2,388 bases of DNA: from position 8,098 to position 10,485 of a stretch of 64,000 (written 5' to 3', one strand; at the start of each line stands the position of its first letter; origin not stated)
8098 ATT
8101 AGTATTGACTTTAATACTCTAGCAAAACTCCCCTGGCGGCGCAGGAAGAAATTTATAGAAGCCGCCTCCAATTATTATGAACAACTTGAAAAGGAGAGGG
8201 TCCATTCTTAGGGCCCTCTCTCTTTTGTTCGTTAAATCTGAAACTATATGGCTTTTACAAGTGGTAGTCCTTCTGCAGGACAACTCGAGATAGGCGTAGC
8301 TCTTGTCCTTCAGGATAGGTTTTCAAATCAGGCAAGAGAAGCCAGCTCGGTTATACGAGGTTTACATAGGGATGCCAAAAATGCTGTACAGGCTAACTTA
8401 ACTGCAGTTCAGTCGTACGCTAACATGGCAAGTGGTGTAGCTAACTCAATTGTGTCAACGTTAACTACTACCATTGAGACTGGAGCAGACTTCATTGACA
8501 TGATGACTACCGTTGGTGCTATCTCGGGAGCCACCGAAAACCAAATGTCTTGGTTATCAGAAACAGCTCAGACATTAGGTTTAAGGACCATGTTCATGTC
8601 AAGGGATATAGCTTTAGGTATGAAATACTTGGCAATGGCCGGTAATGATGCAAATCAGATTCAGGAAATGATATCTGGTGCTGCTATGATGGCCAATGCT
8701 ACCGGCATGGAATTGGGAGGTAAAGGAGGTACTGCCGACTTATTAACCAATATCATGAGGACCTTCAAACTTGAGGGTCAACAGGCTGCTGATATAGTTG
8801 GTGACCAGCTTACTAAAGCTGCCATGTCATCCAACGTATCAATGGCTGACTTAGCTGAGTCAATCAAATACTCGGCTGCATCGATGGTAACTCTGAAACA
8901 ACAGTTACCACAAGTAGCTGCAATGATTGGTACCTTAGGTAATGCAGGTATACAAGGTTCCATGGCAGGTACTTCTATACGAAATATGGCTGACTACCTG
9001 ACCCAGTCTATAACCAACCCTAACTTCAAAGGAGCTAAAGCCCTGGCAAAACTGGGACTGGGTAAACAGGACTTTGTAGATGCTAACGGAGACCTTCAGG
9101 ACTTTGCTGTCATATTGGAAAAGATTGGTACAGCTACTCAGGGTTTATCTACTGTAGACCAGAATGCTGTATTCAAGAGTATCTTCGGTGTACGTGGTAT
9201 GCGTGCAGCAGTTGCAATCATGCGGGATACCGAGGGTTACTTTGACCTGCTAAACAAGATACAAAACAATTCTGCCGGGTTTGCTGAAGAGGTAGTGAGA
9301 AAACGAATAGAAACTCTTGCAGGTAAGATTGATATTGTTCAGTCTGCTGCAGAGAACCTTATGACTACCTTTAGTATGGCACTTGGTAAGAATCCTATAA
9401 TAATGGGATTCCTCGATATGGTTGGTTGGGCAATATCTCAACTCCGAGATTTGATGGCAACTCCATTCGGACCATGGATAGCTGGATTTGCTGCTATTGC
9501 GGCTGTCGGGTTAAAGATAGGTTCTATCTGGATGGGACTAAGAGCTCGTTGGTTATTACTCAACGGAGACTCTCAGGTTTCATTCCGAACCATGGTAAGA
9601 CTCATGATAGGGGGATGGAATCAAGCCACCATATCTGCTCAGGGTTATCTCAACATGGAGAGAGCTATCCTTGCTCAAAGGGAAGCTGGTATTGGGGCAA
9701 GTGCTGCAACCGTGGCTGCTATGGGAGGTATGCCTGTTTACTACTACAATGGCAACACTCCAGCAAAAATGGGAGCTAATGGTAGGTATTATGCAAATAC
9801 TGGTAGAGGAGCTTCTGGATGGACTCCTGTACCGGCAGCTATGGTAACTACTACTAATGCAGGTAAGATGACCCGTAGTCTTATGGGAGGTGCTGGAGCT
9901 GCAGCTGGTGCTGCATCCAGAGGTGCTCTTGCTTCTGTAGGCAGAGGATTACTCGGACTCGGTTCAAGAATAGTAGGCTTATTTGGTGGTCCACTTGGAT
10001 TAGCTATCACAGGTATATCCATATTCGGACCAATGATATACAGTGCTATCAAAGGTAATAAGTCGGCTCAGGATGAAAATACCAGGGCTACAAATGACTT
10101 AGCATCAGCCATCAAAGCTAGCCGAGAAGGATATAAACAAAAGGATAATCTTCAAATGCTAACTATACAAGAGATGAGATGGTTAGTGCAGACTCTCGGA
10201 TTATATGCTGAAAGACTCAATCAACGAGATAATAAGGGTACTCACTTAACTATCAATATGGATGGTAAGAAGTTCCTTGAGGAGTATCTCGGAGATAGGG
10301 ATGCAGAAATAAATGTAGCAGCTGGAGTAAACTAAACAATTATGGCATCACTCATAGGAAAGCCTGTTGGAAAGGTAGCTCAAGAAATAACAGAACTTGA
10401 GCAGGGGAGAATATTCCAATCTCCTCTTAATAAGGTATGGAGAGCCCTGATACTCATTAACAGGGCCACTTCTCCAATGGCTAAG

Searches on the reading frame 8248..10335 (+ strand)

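Call 8: search_protein_families(library=phrogs, proteins=[window:8248-10335:+], max_evalue=0.001)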
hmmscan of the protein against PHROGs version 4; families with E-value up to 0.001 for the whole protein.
window:8248-10335:+ (695 aa): 20 families
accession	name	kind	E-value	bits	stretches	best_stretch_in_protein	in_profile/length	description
phrog_9696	-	tail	6e-51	174.4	1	29-394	29-374/1415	tail length tape measure protein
phrog_4704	-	tail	1.5e-48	166.9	1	58-401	198-530/625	tail length tape measure protein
phrog_1533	-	tail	2.7e-46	158.8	1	24-400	200-574/1688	tail length tape measure protein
phrog_28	-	tail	4.7e-42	145.7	1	24-590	231-666/1228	tail length tape measure protein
phrog_19074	-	unknown function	3.4e-37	129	1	67-393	143-456/1384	-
phrog_991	-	tail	3.2e-34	118.8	1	18-595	218-661/1966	tail length tape measure protein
phrog_1272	-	tail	6.2e-30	104.7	1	29-620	212-692/1606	tail length tape measure protein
phrog_5218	-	unknown function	1.3e-28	100.8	1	23-619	176-695/1599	-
phrog_38390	-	tail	4e-28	99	1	44-434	26-394/1029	tail length tape measure protein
phrog_1293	-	tail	2.8e-26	92.7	1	22-379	135-485/1424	tail length tape measure protein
phrog_5493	-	tail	5.8e-26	92.1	1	23-427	14-415/1102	tail length tape measure protein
phrog_167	-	tail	2.8e-25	89.3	1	47-625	254-735/1555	tail length tape measure protein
phrog_16692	-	unknown function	1.8e-24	87.3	1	54-398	151-501/1107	-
phrog_28420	-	tail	5.8e-13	48.8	1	46-283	23-254/906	tail length tape measure protein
phrog_36752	-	unknown function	2e-12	46.7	1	62-402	55-384/1078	-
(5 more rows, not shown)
